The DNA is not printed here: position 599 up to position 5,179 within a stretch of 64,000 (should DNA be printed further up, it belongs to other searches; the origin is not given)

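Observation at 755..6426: A lipoprotein and a leaderless cytoplasmic copy of the same core domain are encoded back to back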

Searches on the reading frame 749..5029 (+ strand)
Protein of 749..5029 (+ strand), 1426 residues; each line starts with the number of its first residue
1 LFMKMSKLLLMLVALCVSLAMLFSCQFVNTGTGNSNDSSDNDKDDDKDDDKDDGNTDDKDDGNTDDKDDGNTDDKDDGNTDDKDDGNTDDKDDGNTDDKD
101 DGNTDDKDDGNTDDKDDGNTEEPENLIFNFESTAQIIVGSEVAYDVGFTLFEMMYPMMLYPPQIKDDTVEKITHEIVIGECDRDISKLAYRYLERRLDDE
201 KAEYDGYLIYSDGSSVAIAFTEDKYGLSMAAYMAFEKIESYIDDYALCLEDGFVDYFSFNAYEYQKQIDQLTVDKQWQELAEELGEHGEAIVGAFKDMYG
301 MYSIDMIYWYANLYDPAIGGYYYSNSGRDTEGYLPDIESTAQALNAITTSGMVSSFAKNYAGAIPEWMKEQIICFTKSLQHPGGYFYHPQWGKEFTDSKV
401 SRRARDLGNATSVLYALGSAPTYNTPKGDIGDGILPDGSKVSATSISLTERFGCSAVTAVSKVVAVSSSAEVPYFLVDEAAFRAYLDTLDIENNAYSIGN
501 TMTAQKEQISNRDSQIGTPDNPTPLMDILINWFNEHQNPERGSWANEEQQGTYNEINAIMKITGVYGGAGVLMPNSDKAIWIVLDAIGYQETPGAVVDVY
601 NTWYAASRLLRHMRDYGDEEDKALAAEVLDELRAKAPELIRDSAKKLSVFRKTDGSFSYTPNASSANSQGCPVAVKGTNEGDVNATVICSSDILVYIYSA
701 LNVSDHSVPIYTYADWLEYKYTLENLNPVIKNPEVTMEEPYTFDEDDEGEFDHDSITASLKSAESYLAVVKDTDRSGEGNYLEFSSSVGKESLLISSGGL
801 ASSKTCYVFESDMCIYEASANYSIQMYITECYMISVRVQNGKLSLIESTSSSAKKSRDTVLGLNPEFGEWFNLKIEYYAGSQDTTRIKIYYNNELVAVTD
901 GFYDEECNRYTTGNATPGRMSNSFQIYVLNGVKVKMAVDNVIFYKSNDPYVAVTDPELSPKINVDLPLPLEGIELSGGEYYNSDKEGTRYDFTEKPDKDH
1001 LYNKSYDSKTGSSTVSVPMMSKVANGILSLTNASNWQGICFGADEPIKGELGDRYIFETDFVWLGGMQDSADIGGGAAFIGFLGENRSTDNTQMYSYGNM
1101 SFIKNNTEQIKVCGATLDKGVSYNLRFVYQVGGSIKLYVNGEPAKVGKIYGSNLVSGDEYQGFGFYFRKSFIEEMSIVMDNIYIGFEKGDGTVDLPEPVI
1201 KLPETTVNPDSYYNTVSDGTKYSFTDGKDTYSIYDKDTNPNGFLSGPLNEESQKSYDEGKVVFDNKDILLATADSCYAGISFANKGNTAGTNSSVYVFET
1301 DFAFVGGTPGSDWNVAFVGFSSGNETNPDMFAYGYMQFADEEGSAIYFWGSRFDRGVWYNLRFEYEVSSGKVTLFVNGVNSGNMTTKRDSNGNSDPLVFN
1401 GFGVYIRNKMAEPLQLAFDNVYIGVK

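Call 4: search_protein_families(library=pfam, proteins=[window:749-5029:+], max_evalue=1)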
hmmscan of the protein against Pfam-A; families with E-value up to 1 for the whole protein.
window:749-5029:+ (1426 aa): 2 families
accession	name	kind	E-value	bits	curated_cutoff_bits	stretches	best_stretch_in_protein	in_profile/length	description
PF13385.13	Laminin_G_3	-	9.9e-07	29.5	27.6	2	1314-1398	34-120/151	Concanavalin A-like lectin/glucanases superfamily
PF22251.1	PFF1_TM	-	0.0083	16.1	32.3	1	8-104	105-204/300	Vacuolar membrane protease, transmembrane domain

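Call 9: search_protein_families(library=ncbifam, proteins=[window:755-5029:+], max_evalue=1)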
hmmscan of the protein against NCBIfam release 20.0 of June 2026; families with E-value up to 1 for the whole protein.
window:755-5029:+ (1424 aa): 2 families
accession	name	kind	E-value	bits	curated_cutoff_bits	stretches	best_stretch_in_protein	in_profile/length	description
TIGR03490.1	Mycoplas_LppA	paralog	0.0012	17.4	325.5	1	2-123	2-125/541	LppA family lipoprotein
NF033598.2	elast_bind_EbpS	equivalog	0.0022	17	300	1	4-113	305-417/498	elastin-binding protein EbpS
